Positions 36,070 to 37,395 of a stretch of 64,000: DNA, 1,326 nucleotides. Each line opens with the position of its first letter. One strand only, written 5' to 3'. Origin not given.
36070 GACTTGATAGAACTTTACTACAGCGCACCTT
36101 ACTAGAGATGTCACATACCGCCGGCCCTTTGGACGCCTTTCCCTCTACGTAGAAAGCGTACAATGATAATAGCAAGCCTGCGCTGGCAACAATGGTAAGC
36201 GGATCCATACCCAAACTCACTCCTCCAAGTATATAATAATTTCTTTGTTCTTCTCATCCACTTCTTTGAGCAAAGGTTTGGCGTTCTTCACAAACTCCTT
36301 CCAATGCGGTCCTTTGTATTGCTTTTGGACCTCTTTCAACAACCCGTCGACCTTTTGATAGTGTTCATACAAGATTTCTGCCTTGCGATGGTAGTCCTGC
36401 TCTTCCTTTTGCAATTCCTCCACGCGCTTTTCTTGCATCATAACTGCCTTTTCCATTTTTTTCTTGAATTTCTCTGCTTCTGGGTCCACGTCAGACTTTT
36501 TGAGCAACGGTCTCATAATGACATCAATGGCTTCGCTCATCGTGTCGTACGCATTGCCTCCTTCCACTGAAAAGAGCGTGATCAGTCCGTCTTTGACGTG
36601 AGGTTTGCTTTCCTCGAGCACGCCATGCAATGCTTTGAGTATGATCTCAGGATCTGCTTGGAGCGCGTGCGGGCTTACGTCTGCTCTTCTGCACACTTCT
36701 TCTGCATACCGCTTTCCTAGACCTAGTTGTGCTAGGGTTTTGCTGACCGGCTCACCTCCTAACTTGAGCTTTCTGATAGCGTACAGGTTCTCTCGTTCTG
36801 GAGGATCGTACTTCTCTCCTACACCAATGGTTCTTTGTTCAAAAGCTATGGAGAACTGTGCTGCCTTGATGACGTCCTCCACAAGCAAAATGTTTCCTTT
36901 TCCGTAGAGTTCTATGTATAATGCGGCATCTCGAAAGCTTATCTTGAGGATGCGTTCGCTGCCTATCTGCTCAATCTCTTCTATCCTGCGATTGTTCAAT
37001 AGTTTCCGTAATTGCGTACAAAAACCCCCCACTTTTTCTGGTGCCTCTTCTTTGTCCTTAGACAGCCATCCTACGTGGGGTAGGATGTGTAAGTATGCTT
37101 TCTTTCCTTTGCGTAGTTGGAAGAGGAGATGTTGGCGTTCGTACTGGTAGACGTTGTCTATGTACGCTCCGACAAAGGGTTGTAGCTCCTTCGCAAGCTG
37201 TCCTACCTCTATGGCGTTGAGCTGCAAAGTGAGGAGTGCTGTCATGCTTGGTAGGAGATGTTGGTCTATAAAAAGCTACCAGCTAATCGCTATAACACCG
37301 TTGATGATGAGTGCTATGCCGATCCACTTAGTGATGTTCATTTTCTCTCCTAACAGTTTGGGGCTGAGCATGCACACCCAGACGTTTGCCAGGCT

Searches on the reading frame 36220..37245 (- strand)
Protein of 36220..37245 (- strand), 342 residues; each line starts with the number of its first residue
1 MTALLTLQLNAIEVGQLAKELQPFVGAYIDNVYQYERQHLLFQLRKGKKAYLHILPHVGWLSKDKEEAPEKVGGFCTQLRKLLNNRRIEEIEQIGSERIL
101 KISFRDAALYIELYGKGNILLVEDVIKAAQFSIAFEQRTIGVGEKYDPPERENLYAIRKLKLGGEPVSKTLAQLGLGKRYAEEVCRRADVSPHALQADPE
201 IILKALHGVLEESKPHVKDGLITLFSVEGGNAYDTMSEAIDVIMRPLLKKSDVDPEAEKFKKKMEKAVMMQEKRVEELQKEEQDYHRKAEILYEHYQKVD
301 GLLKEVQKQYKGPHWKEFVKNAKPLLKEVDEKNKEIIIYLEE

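Call 7: search_protein_families(library=pfam, proteins=[window:36220-37245:-], max_evalue=0.01)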
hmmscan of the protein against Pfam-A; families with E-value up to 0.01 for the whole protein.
window:36220-37245:- (342 aa): 1 family
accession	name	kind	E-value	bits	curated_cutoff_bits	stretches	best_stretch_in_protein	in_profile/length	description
PF05833.16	NFACT_N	-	3.8e-33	115.4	31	1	16-315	7-356/456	NFACT N-terminal and middle domains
